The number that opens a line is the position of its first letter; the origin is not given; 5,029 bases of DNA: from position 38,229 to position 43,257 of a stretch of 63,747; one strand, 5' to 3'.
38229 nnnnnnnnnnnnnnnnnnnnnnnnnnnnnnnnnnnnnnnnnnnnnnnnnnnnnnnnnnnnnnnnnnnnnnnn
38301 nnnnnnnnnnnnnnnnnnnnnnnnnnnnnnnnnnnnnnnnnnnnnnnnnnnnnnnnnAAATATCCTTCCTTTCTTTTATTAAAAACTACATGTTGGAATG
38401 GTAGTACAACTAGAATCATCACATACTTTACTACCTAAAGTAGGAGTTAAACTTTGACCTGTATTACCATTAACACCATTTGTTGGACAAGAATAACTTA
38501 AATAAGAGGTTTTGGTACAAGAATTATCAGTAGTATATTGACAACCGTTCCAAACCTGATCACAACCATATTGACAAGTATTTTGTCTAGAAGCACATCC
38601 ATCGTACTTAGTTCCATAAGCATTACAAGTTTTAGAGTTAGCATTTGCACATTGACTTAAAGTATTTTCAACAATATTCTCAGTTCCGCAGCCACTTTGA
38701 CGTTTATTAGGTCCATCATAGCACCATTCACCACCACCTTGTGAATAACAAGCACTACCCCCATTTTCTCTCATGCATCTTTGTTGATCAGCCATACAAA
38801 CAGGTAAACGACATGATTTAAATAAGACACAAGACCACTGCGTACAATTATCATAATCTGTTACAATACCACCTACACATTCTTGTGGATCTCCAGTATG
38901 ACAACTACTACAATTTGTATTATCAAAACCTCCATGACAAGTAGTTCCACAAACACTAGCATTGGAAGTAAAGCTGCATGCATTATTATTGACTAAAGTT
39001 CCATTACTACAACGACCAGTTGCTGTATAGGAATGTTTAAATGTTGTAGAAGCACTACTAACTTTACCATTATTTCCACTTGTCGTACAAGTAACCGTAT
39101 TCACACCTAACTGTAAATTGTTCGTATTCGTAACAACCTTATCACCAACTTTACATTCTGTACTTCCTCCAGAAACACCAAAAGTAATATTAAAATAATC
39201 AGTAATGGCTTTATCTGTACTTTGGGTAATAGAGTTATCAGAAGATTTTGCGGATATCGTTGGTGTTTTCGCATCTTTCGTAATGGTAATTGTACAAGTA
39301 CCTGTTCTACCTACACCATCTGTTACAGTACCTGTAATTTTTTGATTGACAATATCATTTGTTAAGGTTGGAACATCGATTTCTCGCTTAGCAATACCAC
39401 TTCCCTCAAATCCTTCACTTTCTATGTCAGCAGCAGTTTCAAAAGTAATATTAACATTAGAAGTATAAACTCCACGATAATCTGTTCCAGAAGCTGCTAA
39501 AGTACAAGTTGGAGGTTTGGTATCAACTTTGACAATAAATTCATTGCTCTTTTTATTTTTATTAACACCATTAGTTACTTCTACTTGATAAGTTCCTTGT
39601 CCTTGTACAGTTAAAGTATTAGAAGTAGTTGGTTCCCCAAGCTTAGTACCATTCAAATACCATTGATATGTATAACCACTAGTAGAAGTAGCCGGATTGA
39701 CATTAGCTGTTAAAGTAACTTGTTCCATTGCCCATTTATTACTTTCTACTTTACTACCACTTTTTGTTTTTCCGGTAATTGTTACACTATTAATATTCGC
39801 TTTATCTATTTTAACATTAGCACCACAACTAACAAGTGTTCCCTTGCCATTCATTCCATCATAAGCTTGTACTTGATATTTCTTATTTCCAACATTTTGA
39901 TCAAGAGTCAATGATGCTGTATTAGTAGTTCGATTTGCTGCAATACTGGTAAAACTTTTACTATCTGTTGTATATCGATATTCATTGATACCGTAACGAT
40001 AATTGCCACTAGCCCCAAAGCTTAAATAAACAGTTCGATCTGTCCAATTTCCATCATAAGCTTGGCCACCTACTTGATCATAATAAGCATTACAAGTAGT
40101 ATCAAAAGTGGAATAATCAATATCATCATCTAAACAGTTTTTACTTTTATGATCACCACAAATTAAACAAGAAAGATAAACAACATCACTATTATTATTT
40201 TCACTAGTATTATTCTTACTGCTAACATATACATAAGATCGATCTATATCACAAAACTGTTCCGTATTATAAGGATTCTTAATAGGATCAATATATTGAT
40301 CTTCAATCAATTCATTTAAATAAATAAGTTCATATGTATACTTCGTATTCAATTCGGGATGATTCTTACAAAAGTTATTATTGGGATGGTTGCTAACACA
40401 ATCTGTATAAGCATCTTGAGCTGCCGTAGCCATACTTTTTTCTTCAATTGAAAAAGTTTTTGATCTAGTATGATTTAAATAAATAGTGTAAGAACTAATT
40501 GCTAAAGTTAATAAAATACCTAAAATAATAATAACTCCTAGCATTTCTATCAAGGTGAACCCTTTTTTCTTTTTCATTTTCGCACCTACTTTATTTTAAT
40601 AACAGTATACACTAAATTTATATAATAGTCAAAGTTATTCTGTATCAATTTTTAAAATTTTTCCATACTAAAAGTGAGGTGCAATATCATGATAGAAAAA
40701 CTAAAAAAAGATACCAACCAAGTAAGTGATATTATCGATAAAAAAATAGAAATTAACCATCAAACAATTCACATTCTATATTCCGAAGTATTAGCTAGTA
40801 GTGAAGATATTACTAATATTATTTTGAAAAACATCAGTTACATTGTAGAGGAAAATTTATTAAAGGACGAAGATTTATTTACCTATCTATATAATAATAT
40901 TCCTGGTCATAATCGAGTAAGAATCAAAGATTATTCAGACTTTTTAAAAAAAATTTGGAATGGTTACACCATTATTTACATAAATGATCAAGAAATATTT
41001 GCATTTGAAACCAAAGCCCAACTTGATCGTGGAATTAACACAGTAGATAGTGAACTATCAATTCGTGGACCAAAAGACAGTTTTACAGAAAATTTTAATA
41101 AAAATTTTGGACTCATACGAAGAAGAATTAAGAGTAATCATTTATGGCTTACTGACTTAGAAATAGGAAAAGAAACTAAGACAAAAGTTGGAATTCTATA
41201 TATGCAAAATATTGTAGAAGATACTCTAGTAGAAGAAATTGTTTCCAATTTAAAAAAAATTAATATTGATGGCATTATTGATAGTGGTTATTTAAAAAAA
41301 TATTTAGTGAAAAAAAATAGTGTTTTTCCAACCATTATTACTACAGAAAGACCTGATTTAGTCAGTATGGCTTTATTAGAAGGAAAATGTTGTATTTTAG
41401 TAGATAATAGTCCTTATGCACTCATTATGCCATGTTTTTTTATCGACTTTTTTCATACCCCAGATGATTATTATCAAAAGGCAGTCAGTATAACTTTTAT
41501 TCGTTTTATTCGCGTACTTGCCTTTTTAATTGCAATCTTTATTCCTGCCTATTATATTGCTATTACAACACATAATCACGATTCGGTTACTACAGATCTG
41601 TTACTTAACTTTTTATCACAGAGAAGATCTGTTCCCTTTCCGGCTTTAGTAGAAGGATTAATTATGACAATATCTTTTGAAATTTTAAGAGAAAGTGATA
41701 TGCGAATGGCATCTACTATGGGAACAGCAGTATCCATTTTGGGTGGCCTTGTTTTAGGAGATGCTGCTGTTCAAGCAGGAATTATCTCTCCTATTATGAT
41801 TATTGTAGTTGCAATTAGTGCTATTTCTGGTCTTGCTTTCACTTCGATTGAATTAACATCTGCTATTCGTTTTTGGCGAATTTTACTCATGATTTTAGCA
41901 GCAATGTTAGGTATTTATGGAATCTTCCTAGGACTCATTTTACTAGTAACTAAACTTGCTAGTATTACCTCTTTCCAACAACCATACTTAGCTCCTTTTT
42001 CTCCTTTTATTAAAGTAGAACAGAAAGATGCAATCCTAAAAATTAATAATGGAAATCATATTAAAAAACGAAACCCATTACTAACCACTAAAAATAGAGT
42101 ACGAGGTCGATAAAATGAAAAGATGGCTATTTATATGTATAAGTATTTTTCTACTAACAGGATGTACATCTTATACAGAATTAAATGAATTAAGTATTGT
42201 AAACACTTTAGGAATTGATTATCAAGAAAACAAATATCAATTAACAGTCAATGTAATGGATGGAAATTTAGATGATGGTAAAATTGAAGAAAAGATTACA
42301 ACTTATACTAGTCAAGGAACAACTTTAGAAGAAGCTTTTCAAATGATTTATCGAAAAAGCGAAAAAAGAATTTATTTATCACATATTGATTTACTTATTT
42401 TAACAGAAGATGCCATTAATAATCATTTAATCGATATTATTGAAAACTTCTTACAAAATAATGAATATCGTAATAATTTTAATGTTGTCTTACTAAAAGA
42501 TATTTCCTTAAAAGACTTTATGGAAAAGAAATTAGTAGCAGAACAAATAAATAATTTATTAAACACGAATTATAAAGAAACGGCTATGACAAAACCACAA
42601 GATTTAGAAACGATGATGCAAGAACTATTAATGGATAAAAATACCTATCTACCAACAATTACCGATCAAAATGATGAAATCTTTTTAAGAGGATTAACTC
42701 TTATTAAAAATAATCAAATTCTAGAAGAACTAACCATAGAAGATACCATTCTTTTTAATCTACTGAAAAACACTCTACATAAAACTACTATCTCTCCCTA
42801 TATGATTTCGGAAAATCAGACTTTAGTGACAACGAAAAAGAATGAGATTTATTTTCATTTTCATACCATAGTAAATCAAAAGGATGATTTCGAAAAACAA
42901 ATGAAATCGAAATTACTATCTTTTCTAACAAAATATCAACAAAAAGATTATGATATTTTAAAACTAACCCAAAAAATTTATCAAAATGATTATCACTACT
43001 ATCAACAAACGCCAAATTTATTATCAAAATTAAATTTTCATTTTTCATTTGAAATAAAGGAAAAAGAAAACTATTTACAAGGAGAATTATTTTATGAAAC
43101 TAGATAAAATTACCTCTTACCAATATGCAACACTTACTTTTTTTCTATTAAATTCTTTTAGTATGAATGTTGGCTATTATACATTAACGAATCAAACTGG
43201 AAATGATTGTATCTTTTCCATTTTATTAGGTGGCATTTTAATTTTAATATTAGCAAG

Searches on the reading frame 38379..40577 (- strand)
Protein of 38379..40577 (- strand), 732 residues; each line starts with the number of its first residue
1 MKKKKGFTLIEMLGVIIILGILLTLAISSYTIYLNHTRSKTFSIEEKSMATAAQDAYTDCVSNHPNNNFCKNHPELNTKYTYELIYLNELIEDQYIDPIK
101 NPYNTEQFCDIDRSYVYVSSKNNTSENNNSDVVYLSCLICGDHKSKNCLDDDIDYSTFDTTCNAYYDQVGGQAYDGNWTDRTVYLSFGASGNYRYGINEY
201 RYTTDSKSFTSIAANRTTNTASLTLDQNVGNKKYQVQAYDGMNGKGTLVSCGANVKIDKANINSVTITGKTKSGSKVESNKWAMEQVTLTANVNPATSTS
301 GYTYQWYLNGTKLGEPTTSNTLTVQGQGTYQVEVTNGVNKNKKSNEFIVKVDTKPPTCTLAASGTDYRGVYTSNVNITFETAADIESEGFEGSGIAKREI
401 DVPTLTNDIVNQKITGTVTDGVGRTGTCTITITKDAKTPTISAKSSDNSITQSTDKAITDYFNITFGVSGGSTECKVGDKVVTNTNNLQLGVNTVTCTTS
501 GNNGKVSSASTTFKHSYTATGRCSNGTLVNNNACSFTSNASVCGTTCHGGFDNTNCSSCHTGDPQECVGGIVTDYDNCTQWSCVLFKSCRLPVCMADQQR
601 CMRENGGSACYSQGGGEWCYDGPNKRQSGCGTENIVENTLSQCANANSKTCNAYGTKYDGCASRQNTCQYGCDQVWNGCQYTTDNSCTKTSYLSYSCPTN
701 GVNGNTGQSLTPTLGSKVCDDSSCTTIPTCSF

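Call 43: search_protein_families(library=pfam, proteins=[window:38379-40577:-], max_evalue=0.001)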
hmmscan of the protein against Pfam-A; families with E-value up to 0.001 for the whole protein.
window:38379-40577:- (732 aa): 1 family
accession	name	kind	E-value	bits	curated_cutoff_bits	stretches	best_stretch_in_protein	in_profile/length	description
PF07963.17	N_methyl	-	1.3e-07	31.4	21.2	1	1-26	1-26/27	Prokaryotic N-terminal methylation motif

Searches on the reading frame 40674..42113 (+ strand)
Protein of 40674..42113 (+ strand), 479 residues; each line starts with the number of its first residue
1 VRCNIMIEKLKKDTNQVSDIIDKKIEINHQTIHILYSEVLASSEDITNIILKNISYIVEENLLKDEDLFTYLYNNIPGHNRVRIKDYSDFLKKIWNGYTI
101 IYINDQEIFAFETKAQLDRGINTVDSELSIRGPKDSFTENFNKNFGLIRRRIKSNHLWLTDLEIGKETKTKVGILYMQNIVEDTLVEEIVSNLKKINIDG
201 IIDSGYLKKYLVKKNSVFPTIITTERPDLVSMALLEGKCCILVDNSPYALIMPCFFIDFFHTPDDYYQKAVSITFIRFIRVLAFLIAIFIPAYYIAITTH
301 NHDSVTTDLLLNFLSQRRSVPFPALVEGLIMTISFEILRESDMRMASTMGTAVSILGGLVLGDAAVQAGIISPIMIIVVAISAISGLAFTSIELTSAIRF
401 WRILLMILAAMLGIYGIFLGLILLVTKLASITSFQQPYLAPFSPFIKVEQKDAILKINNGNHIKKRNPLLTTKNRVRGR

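Call 43: search_protein_families(library=pfam, proteins=[window:40674-42113:+], max_evalue=0.001)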
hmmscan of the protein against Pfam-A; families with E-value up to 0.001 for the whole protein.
window:40674-42113:+ (479 aa): 1 family
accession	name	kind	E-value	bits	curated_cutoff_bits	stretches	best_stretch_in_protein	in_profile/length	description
PF03323.18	GerA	-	1.3e-145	486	27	1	9-458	2-456/466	Bacillus/Clostridium GerA spore germination protein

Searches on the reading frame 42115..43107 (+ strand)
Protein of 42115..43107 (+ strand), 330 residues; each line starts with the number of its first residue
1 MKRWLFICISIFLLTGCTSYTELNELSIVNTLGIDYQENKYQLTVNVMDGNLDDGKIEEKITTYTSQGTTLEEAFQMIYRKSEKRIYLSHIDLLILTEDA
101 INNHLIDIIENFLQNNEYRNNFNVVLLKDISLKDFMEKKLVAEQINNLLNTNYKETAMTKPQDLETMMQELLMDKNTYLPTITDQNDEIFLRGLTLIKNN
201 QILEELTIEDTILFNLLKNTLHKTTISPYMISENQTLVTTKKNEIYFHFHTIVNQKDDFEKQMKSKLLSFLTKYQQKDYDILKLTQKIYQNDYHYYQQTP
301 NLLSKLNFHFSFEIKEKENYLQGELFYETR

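Call 43: search_protein_families(library=pfam, proteins=[window:42115-43107:+], max_evalue=0.001)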
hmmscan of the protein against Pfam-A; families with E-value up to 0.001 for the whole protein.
window:42115-43107:+ (330 aa): 1 family
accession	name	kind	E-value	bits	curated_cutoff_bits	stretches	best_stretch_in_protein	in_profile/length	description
PF25198.1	Spore_GerAC_N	-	1.8e-28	100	27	1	20-183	2-175/176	Spore germination protein N-terminal domain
